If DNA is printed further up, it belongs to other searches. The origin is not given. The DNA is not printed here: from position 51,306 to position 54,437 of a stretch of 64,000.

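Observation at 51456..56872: Operon coupling a beta-CASP nuclease to an Mre11/SbcD-like phosphoesterase and a membrane-anchored Rad50/SbcC-like ATPase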

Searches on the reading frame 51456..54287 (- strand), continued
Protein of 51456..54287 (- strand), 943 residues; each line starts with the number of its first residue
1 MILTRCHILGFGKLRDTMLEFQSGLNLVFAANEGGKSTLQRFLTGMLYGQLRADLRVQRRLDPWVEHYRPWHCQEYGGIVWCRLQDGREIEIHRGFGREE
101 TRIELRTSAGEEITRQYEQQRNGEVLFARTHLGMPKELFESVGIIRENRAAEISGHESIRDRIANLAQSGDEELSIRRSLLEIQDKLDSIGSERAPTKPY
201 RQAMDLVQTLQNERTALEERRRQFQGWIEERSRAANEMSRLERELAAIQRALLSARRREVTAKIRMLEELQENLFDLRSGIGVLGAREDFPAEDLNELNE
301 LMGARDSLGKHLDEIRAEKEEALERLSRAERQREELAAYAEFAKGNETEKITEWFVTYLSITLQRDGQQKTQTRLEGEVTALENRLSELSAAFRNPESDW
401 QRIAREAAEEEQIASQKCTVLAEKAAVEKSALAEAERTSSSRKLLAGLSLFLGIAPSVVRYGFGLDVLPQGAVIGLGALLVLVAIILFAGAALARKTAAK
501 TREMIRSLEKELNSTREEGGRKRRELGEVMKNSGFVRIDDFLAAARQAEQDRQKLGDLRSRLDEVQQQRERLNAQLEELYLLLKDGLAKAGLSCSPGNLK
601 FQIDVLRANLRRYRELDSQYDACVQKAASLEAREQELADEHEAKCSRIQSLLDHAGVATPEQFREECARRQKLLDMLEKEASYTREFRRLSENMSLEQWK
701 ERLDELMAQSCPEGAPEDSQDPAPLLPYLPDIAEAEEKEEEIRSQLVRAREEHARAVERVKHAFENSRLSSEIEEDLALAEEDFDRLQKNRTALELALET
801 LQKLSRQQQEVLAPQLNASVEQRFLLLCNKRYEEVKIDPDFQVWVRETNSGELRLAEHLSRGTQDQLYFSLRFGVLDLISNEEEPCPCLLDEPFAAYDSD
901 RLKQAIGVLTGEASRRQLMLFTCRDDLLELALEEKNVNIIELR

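Call 35: find_related_loci(query=A2, collection=genome_contigs, flank=8000)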
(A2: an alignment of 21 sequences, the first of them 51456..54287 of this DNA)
Query A2 (943 aa) in genome_contigs; peptide patterns used: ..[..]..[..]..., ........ (x = any residue, [..] = any of these).
487 stretches matched a pattern; 377 encode a relative of the query (tblastn E <= 1e-3); the best 80 are kept; 74 distinct loci.
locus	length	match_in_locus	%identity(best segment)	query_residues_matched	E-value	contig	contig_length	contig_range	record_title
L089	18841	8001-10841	64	1-942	0e+0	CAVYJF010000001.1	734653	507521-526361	MAG: uncultured Acidobacteriota bacterium isolate MFD01476.bin.2.38 genome assembly, contig: contig_10834, whole genome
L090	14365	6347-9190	63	1-942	0e+0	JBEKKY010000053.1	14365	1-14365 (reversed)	MAG: Acidobacteriota bacterium isolate SPRUCE 358 SPRUCE_358_53, whole genome shotgun sequence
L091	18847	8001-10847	62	1-942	0e+0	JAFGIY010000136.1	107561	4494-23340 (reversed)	MAG: Acidobacteria bacterium isolate Zod_Metabat.240 k87_6583057, whole genome shotgun sequence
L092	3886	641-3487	62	1-942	0e+0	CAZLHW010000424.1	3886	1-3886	MAG TPA_asm: uncultured Acidobacteriota bacterium isolate SRP167436_co1_235 genome assembly, contig: NODE_39194_length_3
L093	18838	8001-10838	62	1-940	0e+0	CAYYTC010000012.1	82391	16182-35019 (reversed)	MAG TPA_asm: uncultured Acidobacteriota bacterium isolate SRP192927_co7_741 genome assembly, contig: NODE_348_length_823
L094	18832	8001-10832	61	3-942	0e+0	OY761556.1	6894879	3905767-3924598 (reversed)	MAG: Acidobacteriota bacterium isolate 5ca539cc-3996-4499-a76f-7ad0c810d377 genome assembly, chromosome: 1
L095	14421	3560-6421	60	1-943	0e+0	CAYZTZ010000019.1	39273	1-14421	MAG TPA_asm: uncultured Acidobacteriota bacterium isolate binchicken_co274_439 genome assembly, contig: NODE_2618_length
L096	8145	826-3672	60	1-942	0e+0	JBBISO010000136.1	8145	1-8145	MAG: Acidobacteriota bacterium isolate PBS170224_bin_375 NODE_7276_length_8145_cov_3.993820, whole genome shotgun sequen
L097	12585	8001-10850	58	1-942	0e+0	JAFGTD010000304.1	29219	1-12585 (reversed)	MAG: Acidobacteria bacterium isolate Zod_Metabat.95 k87_13090063, whole genome shotgun sequence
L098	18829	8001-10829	60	1-942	0e+0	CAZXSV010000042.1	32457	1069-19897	MAG TPA_asm: uncultured Acidobacteriota bacterium isolate SRP192927_co7_610 genome assembly, contig: NODE_2141_length_32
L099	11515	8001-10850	58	1-942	0e+0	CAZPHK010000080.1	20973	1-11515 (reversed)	MAG TPA_asm: uncultured Acidobacteriota bacterium isolate binchicken_co129_133 genome assembly, contig: NODE_7192_length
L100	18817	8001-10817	59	1-931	0e+0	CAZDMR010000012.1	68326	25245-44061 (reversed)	MAG TPA_asm: uncultured Acidobacteriota bacterium isolate binchicken_co116_446 genome assembly, contig: NODE_254_length_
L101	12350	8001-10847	56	1-940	0e+0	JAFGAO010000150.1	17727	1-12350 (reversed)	MAG: Acidobacteria bacterium isolate Zod_maxbin.0255 k87_3082780, whole genome shotgun sequence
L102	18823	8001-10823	55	1-942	0e+0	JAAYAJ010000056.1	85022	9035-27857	MAG: Acidobacteria bacterium isolate AS06rmzACSIP_118 218808_AS06, whole genome shotgun sequence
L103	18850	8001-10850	62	1-943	0e+0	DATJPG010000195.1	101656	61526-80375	MAG TPA_asm: Acidobacteriota bacterium isolate SMAG_U14907 k141_4579247, whole genome shotgun sequence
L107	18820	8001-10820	48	3-942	0e+0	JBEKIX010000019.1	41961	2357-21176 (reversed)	MAG: Acidobacteriota bacterium isolate SPRUCE 30 SPRUCE_30_19, whole genome shotgun sequence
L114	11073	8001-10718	42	1-942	0e+0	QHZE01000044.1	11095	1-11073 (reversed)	MAG: Acidobacteria bacterium isolate gp18 AA62 14_1009_13_30cm_scaffold_10066_curated, whole genome shotgun sequence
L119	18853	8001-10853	47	1-942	0e+0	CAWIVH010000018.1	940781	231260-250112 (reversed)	MAG: uncultured Acidobacteriota bacterium isolate MFD02979.bin.1.204 genome assembly, contig: contig_60034, whole genome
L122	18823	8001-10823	45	3-942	0e+0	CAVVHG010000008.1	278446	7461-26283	MAG: uncultured Acidobacteriota bacterium isolate MFD02979.bin.1.139 genome assembly, contig: contig_54577, whole genome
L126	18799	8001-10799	46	3-933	0e+0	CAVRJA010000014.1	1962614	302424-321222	MAG: uncultured Acidobacteriota bacterium isolate MFD05942.bin.2.7 genome assembly, contig: contig_8739, whole genome sh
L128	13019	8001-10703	25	1-924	2e-61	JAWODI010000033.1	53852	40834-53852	MAG: Archaeoglobaceae archaeon isolate BLK5-2.bin.126 k191_992504, whole genome shotgun sequence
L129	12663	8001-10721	28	1-929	5e-55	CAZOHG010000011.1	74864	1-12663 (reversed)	MAG TPA_asm: uncultured Deferribacteres bacterium isolate SRP163575_co3_314 genome assembly, contig: NODE_243_length_748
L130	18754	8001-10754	25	1-943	1e-49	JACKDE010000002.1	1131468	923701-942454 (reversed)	MAG: Deferribacteres bacterium isolate HK-STAS-KSB1-1 HK-STAS-KSB1-1_2, whole genome shotgun sequence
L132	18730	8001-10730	23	1-924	5e-47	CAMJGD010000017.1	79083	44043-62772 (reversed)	MAG: uncultured Clostridiaceae bacterium isolate SRR12377477_bin.18_metawrap_v1.3_MAG genome assembly, contig: SRR123774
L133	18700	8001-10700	26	1-922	7e-47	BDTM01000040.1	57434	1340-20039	Bacterium BMS3Bbin03 DNA, contig: NODE_11, whole genome shotgun sequence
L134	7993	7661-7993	68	3-113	2e-42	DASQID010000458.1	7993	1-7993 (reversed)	MAG TPA_asm: Acidobacteriota bacterium isolate SMAG_U11850 k141_532215, whole genome shotgun sequence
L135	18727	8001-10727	24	11-943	4e-41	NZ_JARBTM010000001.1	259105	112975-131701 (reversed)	MAG: Anaerosolibacter sp. isolate L_E1_T20_C_bin.128 scaffold_82, whole genome shotgun sequence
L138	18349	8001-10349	24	1-931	3e-39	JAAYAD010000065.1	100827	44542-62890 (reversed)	MAG: Clostridiaceae bacterium isolate AS02xzSISU_79 39413_AS02, whole genome shotgun sequence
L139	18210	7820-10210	34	1-923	7e-38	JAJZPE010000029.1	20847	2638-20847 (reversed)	MAG: Bacillota bacterium isolate SKS1.bin113 NODE_4517_length_20847_cov_2.848456, whole genome shotgun sequence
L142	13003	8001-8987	31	1-326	2e-37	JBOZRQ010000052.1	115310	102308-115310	MAG: Symbiobacteriaceae bacterium isolate Bin16 W5_k97_139191, whole genome shotgun sequence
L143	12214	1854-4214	37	1-942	3e-37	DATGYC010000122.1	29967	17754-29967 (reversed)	MAG TPA_asm: Symbiobacteriaceae bacterium isolate SMAG_U10625 k141_71515, whole genome shotgun sequence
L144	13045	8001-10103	35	5-942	1e-36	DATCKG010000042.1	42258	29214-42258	MAG TPA_asm: Symbiobacteriaceae bacterium isolate SMAG_U7090 k141_569285, whole genome shotgun sequence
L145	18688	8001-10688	24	11-923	1e-36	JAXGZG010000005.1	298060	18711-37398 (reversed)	MAG: Bacillota bacterium isolate AnMBR.bin531 bin531_5, whole genome shotgun sequence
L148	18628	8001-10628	28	1-942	4e-34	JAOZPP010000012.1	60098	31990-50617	MAG: bacterium isolate GMC4.metabat2.244 GMC4_193_length_60098_cov_23.315940, whole genome shotgun sequence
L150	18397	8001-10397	31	1-931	6e-33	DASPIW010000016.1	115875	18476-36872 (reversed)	MAG TPA_asm: Symbiobacteriaceae bacterium isolate SMAG_U11993 k141_2771, whole genome shotgun sequence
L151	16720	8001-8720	33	1-240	2e-32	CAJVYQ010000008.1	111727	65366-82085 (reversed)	MAG TPA_asm: uncultured Deferribacteres bacterium isolate DRR093004_bin.37_MetaBAT_v2.12.1_MAG genome assembly, contig:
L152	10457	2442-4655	31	1-922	6e-30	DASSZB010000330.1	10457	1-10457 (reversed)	MAG TPA_asm: Dehalococcoidia bacterium isolate SMAG_U696 k141_345067, whole genome shotgun sequence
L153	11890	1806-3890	32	7-942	1e-29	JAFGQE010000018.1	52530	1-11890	MAG: Clostridia bacterium isolate Zod_Metabat.73 k87_1140444, whole genome shotgun sequence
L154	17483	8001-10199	33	1-929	2e-29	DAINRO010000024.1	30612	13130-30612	MAG TPA_asm: Chloroflexota bacterium isolate CTOTU25977 NODE_314_length_30612_cov_8.818699, whole genome shotgun sequenc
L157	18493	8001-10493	37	1-943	1e-28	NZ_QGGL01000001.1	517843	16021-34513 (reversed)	Tumebacillus permanentifrigoris strain DSM 18773 Ga0215659_101, whole genome shotgun sequence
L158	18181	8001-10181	36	3-922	3e-28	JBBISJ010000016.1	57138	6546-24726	MAG: Chloroflexota bacterium isolate SLS170214_bin_370 NODE_258_length_57138_cov_8.410665, whole genome shotgun sequence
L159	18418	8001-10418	36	1-925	3e-28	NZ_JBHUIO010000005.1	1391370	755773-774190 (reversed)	Tumebacillus lipolyticus strain KCTC 32289 platanus_K_17_124_5, whole genome shotgun sequence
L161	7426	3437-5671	28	3-928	1e-28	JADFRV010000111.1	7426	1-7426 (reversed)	MAG: Chloroflexota bacterium isolate B8D1T2 B8D1T2_NODE3225, whole genome shotgun sequence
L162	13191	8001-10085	27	7-942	5e-28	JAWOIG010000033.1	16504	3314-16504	MAG: Clostridia bacterium isolate CWP5-2.bin.15 k191_906530, whole genome shotgun sequence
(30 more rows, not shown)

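Call 44: search_protein_families(library=pfam, proteins=[L157:10519-11475:+, L159:10565-11464:+, L130:11109-12071:+, L128:10815-12329:+, L143:4247-5779:+, L150:10461-11894:+, L129:3766-6690:+, L148:3899-6823:+, L154:10229-11104:+, L135:10742-11362:+], max_evalue=0.001)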
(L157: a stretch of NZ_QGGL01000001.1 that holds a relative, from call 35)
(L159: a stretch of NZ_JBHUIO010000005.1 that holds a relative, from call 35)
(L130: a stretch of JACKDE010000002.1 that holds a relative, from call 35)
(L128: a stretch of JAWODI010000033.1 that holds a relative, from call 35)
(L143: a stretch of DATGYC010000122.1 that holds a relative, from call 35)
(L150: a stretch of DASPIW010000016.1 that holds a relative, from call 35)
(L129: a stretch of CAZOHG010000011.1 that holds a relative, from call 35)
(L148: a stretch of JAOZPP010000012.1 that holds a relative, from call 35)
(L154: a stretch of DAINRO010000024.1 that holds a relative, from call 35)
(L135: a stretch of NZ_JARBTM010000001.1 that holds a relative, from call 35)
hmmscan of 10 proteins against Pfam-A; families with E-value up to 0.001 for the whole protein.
L157:10519-11475:+ (318 aa): 1 family
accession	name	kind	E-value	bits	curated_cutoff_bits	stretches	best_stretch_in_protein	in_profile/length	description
PF00491.26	Arginase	-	4.6e-86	289.2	22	1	23-313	2-279/280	Arginase family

L159:10565-11464:+ (299 aa): 1 family
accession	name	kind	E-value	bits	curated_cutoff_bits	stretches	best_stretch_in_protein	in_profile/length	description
PF00491.26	Arginase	-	1.8e-87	293.8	22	1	4-294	2-279/280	Arginase family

L130:11109-12071:+ (320 aa): 1 family
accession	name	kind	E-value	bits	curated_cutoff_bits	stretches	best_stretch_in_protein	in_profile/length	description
PF00892.27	EamA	-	3.5e-38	131.4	28.2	2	13-141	5-133/135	EamA-like transporter family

L128:10815-12329:+ (504 aa): 2 families
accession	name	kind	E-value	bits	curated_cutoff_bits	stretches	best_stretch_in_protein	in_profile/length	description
PF12706.13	Lactamase_B_2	-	6.5e-11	42.6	27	1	87-147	30-94/200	Beta-lactamase superfamily domain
PF00753.33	Lactamase_B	-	1.4e-07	32.1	22.7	1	82-114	38-70/196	Metallo-beta-lactamase superfamily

L143:4247-5779:+ (510 aa): 1 family
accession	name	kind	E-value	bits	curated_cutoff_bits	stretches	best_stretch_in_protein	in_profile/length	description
PF01940.21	DUF92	-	8.4e-61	205.9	27.5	1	251-502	2-251/251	Integral membrane protein DUF92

L150:10461-11894:+ (477 aa): 1 family
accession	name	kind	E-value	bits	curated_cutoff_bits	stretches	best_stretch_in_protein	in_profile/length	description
PF01940.21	DUF92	-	4e-68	229.9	27.5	1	228-470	2-251/251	Integral membrane protein DUF92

L129:3766-6690:+ (974 aa): 8 families
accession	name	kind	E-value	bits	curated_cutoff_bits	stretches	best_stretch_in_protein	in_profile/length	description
PF00580.27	UvrD-helicase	-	2e-77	261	23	1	13-300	1-271/271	UvrD/REP helicase N-terminal domain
PF13361.12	UvrD_C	-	5.7e-48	164.5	25.6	1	305-674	1-348/350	UvrD-like helicase C-terminal domain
PF12705.13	PDDEXK_1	-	2.5e-34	119.8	22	1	735-970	2-247/247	PD-(D/E)XK nuclease superfamily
PF13245.12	AAA_19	-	2.5e-25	89.6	25.1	1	17-285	1-134/134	AAA domain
PF13538.12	UvrD_C_2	-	2.3e-13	50.2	27.4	2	598-622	2-26/52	UvrD-like helicase C-terminal domain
PF13604.12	AAA_30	-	5.2e-08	33.3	27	0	13-77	2-66/191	AAA domain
PF01443.25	Viral_helicase1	-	9.5e-07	29.3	21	0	236-306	52-123/228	Viral superfamily 1 RNA helicase core domain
PF01930.23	Cas_Cas4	-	2.1e-05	25.1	22.7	0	856-969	54-158/160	Domain of unknown function DUF83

L148:3899-6823:+ (974 aa): 7 families
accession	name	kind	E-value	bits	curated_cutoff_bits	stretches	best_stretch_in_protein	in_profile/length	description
PF00580.27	UvrD-helicase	-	7.9e-78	262.3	23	1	12-298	1-270/271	UvrD/REP helicase N-terminal domain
PF13361.12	UvrD_C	-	1.6e-53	182.8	25.6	1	304-671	1-348/350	UvrD-like helicase C-terminal domain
PF12705.13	PDDEXK_1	-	9.5e-34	117.9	22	1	732-968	1-247/247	PD-(D/E)XK nuclease superfamily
PF13245.12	AAA_19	-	2.4e-26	92.9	25.1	1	16-284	1-134/134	AAA domain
PF13538.12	UvrD_C_2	-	1.7e-12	47.5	27.4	2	644-669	27-52/52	UvrD-like helicase C-terminal domain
PF13604.12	AAA_30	-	7.2e-06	26.3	27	0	13-78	3-68/191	AAA domain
PF01443.25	Viral_helicase1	-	6.3e-05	23.3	21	0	586-668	168-226/228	Viral superfamily 1 RNA helicase core domain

L154:10229-11104:+ (291 aa): 2 families
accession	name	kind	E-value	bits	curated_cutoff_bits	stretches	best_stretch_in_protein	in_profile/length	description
PF00486.34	Trans_reg_C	-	8.4e-20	71.1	26.2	1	194-272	2-77/77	Transcriptional regulatory protein, C terminal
PF21695.3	GlnR_1st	-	0.00028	21.2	27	1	70-160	19-109/111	Transcription regulator GlnR, N-terminal domain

L135:10742-11362:+ (206 aa): 1 family
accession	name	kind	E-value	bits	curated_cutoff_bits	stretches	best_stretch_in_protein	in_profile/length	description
PF06941.18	NT5C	-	5.4e-11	43.1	24.8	1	6-193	1-174/180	5' nucleotidase, deoxy (Pyrimidine), cytosolic type C protein (NT5C)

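Call 45: search_protein_families(library=pfam, proteins=[L132:11157-12947:+, L138:6233-6823:+, L139:5787-6485:+, L145:5690-6718:+, L144:10165-10959:+, L158:10343-11101:+, L161:5937-6776:+, L142:10813-12210:+, L153:219-662:+, L162:6414-6857:+], max_evalue=0.001)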
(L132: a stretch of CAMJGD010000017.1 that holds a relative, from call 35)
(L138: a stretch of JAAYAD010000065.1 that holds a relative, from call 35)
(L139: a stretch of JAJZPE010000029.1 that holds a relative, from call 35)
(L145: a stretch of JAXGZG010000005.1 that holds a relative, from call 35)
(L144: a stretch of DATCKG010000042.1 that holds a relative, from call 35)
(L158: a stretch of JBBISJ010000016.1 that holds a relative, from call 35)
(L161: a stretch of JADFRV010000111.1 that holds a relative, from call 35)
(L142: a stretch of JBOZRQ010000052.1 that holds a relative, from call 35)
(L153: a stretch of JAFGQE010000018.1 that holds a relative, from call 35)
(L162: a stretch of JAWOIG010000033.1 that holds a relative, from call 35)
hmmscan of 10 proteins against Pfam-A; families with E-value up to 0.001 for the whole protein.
L132:11157-12947:+ (596 aa): 4 families
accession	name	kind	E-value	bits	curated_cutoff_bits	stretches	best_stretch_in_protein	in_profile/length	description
PF02518.31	HATPase_c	-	2.6e-27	95.9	26.4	1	457-565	2-108/111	Histidine kinase-, DNA gyrase B-, and HSP90-like ATPase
PF00512.31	HisKA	-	6.4e-10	39.4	26.9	1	338-410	2-66/66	His Kinase A (phospho-acceptor) domain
PF13426.13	PAS_9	-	1.7e-09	38.3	27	1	229-324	2-103/103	PAS domain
PF00989.32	PAS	-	1.1e-08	35.5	22.6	1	220-322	3-113/113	PAS fold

L138:6233-6823:+ (196 aa): 1 family
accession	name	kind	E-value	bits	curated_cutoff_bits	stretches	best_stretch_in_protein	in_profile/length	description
PF01648.25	ACPS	-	1.8e-22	79.9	25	1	75-173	2-100/111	4'-phosphopantetheinyl transferase superfamily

L139:5787-6485:+ (232 aa): 0 families

L145:5690-6718:+ (342 aa): 2 families
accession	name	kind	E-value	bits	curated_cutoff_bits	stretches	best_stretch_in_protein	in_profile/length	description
PF01869.26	BcrAD_BadFG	-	2.6e-45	155.5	31.5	1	12-262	1-271/271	BadF/BadG/BcrA/BcrD ATPase family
PF02782.22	FGGY_C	-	2e-05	24.9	27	1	197-263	130-195/198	FGGY family of carbohydrate kinases, C-terminal domain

L144:10165-10959:+ (264 aa): 1 family
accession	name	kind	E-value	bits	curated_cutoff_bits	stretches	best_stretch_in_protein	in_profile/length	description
PF00795.27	CN_hydrolase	-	5.2e-59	200.1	23.2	1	4-247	1-256/256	Carbon-nitrogen hydrolase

L158:10343-11101:+ (252 aa): 2 families
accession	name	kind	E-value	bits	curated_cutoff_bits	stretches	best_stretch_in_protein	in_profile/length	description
PF00486.34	Trans_reg_C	-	5.2e-22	78.2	26.2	1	156-234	1-77/77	Transcriptional regulatory protein, C terminal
PF21695.3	GlnR_1st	-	6.7e-06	26.4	27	1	58-123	43-109/111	Transcription regulator GlnR, N-terminal domain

L161:5937-6776:+ (279 aa): 1 family
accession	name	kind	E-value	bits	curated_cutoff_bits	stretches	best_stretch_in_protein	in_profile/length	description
PF00486.34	Trans_reg_C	-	8.3e-20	71.1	26.2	1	177-254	2-77/77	Transcriptional regulatory protein, C terminal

L142:10813-12210:+ (465 aa): 1 family
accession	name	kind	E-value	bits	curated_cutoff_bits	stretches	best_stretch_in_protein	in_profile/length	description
PF01940.21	DUF92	-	3.6e-68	230.1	27.5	1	216-458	2-251/251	Integral membrane protein DUF92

L153:219-662:+ (147 aa): 1 family
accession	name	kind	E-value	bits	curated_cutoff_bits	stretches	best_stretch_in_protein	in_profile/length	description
PF01648.25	ACPS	-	5.5e-18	65.5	25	1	21-137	2-111/111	4'-phosphopantetheinyl transferase superfamily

L162:6414-6857:+ (147 aa): 1 family
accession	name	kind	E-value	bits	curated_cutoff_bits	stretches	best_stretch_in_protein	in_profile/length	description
PF01648.25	ACPS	-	1.9e-18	66.9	25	1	21-137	2-111/111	4'-phosphopantetheinyl transferase superfamily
